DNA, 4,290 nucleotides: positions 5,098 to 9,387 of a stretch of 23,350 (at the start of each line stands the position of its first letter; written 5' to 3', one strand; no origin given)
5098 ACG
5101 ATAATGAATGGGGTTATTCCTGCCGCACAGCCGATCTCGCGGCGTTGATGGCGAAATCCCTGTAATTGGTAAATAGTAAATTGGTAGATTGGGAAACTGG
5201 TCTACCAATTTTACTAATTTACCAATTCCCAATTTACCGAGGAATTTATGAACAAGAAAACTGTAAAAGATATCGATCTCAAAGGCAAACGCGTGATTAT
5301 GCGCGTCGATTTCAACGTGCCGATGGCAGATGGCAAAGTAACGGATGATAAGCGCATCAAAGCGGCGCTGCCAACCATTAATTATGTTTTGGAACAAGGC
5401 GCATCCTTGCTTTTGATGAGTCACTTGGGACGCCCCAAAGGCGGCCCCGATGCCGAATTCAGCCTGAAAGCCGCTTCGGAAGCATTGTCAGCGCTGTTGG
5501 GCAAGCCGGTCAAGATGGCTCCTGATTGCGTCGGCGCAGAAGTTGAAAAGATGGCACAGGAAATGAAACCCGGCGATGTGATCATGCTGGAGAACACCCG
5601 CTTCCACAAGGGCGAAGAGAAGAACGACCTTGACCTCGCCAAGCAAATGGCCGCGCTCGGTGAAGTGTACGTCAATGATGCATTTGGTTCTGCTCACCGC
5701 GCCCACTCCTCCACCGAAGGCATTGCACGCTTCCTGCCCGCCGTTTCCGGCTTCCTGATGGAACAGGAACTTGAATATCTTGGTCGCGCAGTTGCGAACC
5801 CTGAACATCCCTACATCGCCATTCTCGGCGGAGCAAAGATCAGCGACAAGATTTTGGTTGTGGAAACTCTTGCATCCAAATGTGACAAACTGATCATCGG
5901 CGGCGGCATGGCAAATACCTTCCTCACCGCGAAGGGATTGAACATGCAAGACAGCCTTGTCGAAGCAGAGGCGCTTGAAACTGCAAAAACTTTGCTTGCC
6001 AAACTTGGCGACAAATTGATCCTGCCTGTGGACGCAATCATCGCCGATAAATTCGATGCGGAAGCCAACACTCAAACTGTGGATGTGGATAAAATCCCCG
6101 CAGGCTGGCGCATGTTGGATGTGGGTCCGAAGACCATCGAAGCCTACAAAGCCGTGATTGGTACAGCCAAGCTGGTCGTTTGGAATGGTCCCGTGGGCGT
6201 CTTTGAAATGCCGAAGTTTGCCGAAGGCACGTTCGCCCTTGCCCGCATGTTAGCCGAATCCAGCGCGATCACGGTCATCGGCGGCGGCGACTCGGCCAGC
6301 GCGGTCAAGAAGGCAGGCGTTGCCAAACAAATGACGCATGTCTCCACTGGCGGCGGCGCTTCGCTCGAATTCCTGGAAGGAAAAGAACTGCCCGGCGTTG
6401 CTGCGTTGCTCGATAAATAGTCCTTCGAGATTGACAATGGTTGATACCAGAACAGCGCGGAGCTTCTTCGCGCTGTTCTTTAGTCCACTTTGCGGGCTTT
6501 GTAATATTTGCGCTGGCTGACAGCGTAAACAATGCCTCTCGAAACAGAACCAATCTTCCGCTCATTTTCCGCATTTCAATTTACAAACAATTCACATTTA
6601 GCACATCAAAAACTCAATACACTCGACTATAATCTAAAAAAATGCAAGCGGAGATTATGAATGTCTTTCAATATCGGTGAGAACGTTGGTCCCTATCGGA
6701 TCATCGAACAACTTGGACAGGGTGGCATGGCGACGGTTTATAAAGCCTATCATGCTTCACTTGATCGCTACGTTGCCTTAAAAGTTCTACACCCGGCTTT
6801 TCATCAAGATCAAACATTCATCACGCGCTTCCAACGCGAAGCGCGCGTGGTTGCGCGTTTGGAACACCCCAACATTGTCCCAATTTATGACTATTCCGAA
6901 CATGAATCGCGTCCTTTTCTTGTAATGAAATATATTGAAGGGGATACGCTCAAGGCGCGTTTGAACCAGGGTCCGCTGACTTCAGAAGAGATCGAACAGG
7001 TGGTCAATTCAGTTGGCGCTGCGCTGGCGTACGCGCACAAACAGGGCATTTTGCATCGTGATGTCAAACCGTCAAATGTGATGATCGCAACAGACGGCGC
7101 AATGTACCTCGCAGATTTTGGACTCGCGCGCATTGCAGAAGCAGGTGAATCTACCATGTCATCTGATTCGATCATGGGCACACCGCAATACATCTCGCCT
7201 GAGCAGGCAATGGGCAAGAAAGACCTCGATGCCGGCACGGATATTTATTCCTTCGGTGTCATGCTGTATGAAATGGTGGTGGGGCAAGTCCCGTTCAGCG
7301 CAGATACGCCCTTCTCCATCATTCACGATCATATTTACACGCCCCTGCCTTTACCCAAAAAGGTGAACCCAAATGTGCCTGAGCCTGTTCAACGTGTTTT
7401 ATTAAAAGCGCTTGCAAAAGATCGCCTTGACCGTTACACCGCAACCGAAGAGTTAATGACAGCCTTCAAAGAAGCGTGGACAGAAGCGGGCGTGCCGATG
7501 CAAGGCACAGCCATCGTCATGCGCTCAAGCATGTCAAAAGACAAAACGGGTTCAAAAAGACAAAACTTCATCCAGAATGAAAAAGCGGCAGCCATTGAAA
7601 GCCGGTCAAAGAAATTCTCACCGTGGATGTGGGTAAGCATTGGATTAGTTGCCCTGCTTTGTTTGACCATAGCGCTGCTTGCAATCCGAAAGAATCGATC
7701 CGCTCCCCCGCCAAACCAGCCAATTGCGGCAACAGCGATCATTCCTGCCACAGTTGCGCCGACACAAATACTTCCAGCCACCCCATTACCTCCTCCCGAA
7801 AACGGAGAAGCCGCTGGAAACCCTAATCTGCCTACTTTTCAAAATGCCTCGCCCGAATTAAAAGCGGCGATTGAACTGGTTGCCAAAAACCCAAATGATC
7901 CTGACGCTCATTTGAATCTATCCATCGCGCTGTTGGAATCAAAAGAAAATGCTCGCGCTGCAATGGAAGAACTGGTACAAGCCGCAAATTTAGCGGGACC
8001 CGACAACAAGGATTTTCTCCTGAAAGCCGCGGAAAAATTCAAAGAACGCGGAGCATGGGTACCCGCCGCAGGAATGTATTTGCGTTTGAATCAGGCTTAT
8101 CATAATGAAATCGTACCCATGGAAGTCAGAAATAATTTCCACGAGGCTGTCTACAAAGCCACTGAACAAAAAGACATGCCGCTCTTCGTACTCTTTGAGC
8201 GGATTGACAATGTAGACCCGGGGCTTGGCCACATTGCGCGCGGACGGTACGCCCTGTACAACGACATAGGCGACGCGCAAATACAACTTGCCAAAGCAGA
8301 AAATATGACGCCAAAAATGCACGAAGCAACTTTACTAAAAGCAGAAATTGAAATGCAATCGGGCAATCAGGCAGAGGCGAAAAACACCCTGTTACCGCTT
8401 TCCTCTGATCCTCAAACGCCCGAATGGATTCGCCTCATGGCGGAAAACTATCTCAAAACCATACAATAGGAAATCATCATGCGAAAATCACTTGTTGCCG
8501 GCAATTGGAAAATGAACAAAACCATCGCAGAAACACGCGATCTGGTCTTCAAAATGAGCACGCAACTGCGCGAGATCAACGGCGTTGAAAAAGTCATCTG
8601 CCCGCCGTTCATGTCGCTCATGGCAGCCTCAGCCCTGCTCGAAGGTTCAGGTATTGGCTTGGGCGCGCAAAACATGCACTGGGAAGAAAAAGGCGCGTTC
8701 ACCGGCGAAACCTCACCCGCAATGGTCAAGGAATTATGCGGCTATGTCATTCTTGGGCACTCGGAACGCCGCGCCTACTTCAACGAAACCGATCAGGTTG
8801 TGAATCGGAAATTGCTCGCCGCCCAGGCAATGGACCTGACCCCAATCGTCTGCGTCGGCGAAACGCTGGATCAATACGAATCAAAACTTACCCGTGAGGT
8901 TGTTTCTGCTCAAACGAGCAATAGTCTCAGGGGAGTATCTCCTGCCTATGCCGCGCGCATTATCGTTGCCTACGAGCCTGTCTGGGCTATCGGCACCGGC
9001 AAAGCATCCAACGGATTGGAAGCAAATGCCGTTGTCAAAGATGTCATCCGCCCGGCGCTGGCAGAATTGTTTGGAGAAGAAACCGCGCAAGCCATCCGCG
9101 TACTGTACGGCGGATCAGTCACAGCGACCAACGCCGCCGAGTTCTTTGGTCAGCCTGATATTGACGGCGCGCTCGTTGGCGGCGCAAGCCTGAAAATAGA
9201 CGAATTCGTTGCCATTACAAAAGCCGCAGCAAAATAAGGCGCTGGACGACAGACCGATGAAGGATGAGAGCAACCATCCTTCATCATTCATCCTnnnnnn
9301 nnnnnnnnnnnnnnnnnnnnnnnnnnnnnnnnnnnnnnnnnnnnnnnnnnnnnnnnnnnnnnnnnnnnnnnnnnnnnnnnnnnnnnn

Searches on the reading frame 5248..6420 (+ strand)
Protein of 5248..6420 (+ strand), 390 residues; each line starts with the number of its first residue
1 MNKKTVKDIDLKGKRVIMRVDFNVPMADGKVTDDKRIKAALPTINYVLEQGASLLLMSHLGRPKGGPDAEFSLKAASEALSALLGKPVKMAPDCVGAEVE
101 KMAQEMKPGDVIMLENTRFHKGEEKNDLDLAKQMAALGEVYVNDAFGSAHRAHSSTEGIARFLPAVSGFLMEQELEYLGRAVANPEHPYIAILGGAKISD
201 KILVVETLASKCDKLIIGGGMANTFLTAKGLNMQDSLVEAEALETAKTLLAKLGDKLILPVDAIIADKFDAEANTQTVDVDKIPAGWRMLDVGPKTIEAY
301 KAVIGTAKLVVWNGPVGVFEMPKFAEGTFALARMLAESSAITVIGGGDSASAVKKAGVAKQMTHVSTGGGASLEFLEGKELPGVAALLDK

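Call 75: search_protein_families(library=pfam, proteins=[window:5248-6420:+], max_evalue=0.00001)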
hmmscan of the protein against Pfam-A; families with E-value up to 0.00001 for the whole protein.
window:5248-6420:+ (390 aa): 1 family
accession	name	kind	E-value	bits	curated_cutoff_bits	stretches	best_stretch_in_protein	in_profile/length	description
PF00162.24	PGK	-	2.5e-161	537.4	27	1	6-379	1-379/379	Phosphoglycerate kinase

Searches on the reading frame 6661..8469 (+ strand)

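Call 75: search_protein_families(library=pfam, proteins=[window:6661-8469:+], max_evalue=0.00001)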
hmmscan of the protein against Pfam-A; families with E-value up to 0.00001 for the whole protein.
window:6661-8469:+ (602 aa): 5 families
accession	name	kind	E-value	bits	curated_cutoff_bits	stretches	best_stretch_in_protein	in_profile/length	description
PF00069.31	Pkinase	-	9.2e-56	189.6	31.7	1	12-265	1-258/263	Protein kinase domain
PF07714.23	PK_Tyr_Ser-Thr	-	1.9e-35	122.9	23.1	1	14-261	3-251/258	Protein tyrosine and serine/threonine kinase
PF03109.22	ABC1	-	4.1e-08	33.1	22.9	1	56-157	119-215/244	ABC1 atypical kinase-like domain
PF01636.29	APH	-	8.8e-08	32.6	23.2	0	18-126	5-108/239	Phosphotransferase enzyme family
PF14559.12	TPR_19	-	4.2e-06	27.4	25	0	535-594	6-66/68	Tetratricopeptide repeat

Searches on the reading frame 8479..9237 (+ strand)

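Call 75: search_protein_families(library=pfam, proteins=[window:8479-9237:+], max_evalue=0.00001)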
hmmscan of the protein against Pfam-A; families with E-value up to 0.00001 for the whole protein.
window:8479-9237:+ (252 aa): 1 family
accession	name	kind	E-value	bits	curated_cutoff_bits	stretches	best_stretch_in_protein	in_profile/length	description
PF00121.24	TIM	-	7.7e-87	291.3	20.1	1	5-249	2-244/245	Triosephosphate isomerase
